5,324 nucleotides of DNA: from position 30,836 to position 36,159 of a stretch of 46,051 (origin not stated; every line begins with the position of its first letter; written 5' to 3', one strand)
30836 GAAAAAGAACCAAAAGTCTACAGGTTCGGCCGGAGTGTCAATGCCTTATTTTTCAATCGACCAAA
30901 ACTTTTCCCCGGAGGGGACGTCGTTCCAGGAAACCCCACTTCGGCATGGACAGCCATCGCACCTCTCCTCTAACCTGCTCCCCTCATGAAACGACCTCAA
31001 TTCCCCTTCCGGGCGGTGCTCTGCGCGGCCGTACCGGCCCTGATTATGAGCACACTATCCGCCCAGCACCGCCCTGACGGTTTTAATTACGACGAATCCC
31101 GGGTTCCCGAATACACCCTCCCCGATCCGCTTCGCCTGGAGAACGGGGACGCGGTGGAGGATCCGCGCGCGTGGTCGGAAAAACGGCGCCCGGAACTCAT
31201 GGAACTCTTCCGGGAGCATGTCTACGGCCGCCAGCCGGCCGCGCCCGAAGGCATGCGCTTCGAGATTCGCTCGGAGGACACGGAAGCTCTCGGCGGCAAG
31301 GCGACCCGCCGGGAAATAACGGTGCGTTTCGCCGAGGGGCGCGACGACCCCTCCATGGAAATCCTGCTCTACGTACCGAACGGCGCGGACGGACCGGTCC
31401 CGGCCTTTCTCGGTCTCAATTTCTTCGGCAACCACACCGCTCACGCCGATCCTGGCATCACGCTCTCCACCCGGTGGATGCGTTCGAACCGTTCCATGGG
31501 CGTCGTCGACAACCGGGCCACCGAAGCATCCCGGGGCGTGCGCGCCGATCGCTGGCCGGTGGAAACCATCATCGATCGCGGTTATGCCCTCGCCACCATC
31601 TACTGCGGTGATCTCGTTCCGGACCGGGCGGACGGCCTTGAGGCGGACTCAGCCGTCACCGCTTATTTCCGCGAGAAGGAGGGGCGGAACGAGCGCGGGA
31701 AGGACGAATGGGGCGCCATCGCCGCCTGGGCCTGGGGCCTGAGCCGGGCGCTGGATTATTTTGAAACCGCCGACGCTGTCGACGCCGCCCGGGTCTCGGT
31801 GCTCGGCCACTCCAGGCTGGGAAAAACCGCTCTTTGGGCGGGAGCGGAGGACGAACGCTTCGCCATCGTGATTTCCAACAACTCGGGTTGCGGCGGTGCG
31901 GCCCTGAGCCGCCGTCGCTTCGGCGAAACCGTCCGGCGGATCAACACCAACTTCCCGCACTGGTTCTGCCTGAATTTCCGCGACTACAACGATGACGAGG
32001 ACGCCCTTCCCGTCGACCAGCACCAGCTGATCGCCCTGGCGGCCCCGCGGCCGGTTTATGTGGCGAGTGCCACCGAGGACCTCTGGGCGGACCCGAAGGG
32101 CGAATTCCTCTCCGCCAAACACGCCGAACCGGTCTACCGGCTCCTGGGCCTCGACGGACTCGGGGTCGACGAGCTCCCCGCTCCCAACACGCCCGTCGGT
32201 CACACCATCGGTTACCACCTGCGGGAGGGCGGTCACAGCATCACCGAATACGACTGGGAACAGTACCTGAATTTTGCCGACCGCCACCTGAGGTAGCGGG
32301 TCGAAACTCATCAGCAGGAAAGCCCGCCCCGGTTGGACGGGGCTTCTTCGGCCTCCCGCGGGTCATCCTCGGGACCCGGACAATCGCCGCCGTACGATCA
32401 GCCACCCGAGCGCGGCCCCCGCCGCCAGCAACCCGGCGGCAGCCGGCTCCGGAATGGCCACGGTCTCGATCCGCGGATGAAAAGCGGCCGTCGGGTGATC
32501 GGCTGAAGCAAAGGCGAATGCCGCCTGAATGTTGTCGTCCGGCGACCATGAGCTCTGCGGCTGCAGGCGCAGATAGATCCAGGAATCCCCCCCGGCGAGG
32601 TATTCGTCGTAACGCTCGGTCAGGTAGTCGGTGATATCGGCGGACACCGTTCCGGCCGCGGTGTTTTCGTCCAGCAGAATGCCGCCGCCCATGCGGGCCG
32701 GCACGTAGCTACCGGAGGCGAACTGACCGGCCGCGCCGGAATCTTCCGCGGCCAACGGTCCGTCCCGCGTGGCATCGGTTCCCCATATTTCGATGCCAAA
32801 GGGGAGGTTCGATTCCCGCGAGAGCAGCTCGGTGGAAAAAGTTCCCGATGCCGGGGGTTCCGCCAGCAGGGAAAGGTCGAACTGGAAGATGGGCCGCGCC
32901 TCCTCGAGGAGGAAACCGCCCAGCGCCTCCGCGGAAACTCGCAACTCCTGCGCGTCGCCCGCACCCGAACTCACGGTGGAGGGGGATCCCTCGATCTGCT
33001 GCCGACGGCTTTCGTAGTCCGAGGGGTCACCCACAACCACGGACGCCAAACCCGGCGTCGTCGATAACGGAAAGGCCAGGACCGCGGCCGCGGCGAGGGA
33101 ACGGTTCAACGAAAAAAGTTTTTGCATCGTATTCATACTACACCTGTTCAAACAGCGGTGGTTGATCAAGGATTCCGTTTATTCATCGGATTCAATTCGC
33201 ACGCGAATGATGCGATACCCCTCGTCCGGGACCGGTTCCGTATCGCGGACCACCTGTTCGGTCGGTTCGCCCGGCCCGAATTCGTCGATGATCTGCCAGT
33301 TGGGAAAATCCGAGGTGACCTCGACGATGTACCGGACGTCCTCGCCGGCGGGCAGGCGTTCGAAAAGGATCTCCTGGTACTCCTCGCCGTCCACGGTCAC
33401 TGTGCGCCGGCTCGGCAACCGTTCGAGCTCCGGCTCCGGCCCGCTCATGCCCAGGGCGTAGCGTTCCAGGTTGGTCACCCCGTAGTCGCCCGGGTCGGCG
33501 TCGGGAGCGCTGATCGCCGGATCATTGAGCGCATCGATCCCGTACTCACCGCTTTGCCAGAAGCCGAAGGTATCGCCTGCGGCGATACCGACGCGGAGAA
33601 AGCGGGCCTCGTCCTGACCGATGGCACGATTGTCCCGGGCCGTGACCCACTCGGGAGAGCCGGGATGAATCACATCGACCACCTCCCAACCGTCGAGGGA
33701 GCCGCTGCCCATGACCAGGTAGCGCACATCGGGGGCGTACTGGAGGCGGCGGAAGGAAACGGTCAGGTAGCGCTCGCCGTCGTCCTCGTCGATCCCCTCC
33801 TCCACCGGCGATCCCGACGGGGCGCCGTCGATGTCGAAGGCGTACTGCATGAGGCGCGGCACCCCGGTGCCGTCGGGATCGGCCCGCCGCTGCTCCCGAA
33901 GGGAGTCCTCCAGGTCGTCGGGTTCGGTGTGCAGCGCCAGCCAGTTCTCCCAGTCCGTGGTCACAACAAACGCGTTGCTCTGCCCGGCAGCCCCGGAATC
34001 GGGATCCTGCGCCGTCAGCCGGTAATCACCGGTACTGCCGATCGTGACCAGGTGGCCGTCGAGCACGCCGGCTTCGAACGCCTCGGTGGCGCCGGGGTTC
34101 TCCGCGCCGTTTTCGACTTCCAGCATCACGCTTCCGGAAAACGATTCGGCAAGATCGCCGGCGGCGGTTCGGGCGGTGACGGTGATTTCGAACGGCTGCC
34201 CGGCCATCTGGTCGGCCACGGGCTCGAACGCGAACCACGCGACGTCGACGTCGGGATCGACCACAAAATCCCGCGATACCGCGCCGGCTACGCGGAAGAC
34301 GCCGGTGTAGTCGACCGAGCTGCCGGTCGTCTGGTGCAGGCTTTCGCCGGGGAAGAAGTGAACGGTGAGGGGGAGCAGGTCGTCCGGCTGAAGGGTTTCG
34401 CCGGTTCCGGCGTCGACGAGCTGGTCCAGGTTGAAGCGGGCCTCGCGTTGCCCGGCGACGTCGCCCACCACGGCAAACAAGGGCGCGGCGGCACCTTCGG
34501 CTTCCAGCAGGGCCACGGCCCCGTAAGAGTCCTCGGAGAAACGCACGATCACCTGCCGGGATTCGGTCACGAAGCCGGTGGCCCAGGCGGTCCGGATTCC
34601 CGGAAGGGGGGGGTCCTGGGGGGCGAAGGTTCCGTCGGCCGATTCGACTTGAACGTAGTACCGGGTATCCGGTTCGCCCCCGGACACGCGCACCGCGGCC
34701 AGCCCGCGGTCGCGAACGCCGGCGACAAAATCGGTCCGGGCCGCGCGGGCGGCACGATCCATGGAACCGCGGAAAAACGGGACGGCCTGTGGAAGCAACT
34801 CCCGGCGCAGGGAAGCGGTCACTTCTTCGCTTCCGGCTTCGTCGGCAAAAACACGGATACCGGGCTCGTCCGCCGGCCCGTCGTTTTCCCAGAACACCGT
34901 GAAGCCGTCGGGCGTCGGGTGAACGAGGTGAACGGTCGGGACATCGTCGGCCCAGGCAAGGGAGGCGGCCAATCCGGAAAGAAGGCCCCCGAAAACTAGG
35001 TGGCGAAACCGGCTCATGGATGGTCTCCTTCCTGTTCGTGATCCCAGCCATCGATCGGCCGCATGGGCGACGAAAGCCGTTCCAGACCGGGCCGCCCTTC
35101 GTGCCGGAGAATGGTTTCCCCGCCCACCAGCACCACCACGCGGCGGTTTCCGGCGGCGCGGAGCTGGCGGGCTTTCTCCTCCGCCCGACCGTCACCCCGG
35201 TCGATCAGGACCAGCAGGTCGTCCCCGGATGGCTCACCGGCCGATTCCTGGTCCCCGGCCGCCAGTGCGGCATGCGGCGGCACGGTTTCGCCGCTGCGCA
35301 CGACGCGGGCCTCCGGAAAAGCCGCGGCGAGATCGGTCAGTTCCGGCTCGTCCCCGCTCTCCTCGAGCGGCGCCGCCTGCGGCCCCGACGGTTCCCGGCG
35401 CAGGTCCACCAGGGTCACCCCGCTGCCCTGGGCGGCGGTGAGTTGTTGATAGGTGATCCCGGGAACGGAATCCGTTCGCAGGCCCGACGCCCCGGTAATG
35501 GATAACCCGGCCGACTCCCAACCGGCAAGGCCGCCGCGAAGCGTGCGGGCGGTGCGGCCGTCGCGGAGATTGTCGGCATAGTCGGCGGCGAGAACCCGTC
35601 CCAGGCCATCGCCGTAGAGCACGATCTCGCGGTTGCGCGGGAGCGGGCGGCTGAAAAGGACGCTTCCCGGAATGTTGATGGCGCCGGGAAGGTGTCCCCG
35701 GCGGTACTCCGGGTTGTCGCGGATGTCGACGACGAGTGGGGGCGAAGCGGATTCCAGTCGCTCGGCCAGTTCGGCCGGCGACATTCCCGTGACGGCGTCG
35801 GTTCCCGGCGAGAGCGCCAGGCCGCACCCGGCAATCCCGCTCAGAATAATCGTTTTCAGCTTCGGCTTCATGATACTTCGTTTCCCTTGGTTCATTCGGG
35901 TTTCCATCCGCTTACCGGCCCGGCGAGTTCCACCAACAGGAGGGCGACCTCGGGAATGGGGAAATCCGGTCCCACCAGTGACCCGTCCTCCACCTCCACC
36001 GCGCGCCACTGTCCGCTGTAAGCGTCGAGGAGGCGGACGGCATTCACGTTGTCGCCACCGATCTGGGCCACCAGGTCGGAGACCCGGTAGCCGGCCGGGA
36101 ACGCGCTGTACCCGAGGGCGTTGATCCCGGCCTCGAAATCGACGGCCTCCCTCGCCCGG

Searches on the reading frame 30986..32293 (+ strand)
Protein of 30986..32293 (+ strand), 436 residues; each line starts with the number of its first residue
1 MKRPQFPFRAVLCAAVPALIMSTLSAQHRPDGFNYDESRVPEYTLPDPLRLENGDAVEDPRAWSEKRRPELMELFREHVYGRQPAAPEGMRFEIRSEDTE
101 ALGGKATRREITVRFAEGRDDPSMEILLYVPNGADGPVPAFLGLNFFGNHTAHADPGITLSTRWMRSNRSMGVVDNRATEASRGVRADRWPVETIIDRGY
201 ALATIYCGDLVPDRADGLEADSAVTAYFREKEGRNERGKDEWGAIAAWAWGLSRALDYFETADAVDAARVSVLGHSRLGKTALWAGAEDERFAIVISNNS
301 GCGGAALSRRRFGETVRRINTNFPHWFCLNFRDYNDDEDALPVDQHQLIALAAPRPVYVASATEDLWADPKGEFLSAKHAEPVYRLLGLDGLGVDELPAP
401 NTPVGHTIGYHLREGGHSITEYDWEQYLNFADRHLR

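Call 13: search_protein_families(library=pfam, proteins=[window:30986-32293:+], max_evalue=0.01)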
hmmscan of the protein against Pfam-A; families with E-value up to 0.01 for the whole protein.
window:30986-32293:+ (436 aa): 1 family
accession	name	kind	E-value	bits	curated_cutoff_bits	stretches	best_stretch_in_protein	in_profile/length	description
PF22244.2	GCE_fung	-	2.6e-31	109.7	27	1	240-388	75-231/231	Glucuronyl esterase, fungi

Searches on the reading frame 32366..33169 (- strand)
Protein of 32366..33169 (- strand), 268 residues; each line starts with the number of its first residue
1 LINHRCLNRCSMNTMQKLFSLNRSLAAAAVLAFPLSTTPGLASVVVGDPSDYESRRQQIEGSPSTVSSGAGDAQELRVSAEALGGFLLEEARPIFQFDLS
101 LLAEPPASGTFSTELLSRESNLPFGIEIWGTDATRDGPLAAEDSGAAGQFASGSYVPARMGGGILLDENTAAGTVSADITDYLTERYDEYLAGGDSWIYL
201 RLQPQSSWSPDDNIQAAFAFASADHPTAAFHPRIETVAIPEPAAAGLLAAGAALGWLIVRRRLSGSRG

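Call 13: search_protein_families(library=pfam, proteins=[window:32366-33169:-], max_evalue=0.01)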
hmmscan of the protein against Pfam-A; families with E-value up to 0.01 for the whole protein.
window:32366-33169:- (268 aa): 1 family
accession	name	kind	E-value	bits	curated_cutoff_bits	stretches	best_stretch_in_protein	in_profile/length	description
PF07589.16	PEP-CTERM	-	0.0071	16.8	20.7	0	238-262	1-24/24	PEP-CTERM motif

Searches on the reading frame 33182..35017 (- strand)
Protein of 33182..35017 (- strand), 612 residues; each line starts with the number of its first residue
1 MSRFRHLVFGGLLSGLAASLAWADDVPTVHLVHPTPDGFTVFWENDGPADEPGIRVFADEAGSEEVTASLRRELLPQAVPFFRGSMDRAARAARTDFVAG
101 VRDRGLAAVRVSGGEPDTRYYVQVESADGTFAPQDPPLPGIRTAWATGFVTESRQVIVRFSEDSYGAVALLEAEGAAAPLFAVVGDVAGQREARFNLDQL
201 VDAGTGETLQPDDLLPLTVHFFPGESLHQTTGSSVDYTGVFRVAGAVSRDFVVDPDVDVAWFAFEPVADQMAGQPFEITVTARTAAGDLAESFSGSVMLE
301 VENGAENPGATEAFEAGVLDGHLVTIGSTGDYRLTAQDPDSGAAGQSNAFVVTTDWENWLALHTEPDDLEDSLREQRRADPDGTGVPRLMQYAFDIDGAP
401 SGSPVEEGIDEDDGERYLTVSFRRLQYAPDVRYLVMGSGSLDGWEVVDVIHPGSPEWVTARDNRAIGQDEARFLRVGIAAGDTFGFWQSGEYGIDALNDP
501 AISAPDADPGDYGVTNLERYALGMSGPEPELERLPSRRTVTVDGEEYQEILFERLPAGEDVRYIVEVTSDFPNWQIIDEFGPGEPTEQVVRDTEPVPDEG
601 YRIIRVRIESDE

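Call 13: search_protein_families(library=pfam, proteins=[window:33182-35017:-], max_evalue=0.01)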
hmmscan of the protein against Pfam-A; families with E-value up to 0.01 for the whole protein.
window:33182-35017:- (612 aa): 0 families

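Call 35: search_solved_structures(query=window:33182-35017:-, max_evalue=1)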
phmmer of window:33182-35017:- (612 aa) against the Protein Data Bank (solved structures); distinct sequences matched with E-value up to 1: 0.

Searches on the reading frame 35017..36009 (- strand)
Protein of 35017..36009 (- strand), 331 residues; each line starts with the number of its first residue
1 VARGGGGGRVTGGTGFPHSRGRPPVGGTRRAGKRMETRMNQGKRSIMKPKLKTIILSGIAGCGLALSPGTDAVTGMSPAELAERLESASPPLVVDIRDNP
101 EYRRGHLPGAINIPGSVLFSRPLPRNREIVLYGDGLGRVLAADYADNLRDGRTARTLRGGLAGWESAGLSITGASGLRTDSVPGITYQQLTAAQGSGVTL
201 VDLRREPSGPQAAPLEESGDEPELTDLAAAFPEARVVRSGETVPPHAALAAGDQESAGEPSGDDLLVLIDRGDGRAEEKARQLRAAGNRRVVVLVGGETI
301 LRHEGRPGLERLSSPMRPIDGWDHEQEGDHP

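Call 13: search_protein_families(library=pfam, proteins=[window:35017-36009:-], max_evalue=0.01)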
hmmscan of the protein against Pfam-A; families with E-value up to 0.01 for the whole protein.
window:35017-36009:- (331 aa): 1 family
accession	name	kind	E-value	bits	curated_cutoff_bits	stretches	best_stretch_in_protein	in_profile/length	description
PF00581.25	Rhodanese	-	1.4e-17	64.5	22.2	1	77-166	1-101/102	Rhodanese-like domain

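Call 36: search_solved_structures(query=window:35017-36009:-, max_evalue=0.01, show_alignments=1)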
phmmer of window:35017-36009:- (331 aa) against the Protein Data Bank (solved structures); distinct sequences matched with E-value up to 0.01: 20.
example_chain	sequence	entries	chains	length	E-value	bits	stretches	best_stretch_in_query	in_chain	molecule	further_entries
1yt8_A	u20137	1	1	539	6.8e-12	48.6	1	78-178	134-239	thiosulfate sulfurtransferase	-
2kl3_A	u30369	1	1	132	9.2e-07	31.7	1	81-179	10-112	Alr3790 protein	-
3ilm_A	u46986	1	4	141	9.5e-07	31.7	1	81-179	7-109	Alr3790 protein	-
3k9r_A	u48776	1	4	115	2.3e-06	30.4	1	81-168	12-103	Alr3790 protein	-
3hix_A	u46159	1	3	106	3.3e-06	29.9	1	81-168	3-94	Alr3790 protein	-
5hbq_A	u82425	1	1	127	3.5e-06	29.8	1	71-171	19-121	Inner membrane protein YgaP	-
6mxv_A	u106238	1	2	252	4.1e-06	29.6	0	76-165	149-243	Rhodanese-like family protein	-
5hbl_A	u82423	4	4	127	3.6e-05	26.5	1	71-171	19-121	Inner membrane protein YgaP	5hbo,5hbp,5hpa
2moi_A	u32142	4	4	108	5.2e-05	26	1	73-171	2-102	Inner membrane protein YgaP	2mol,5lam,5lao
2mrm_A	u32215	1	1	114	6.8e-05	25.6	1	72-171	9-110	Membrane protein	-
3nhv_A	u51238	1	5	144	0.00035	23.3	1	92-181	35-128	BH2092 protein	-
3tp9_A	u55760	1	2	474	0.00036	23.2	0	75-171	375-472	BETA-LACTAMASE and RHODANESE DOMAIN PROTEIN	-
3r2u_A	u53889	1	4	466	0.00037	23.2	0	92-132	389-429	Metallo-beta-lactamase family protein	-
3iwh_A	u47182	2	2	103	0.00061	22.5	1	78-172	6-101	Rhodanese-like domain protein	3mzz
3nt6_A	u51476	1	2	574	0.00066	22.4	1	89-166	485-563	FAD-dependent pyridine nucleotide-disulphide oxidoreductase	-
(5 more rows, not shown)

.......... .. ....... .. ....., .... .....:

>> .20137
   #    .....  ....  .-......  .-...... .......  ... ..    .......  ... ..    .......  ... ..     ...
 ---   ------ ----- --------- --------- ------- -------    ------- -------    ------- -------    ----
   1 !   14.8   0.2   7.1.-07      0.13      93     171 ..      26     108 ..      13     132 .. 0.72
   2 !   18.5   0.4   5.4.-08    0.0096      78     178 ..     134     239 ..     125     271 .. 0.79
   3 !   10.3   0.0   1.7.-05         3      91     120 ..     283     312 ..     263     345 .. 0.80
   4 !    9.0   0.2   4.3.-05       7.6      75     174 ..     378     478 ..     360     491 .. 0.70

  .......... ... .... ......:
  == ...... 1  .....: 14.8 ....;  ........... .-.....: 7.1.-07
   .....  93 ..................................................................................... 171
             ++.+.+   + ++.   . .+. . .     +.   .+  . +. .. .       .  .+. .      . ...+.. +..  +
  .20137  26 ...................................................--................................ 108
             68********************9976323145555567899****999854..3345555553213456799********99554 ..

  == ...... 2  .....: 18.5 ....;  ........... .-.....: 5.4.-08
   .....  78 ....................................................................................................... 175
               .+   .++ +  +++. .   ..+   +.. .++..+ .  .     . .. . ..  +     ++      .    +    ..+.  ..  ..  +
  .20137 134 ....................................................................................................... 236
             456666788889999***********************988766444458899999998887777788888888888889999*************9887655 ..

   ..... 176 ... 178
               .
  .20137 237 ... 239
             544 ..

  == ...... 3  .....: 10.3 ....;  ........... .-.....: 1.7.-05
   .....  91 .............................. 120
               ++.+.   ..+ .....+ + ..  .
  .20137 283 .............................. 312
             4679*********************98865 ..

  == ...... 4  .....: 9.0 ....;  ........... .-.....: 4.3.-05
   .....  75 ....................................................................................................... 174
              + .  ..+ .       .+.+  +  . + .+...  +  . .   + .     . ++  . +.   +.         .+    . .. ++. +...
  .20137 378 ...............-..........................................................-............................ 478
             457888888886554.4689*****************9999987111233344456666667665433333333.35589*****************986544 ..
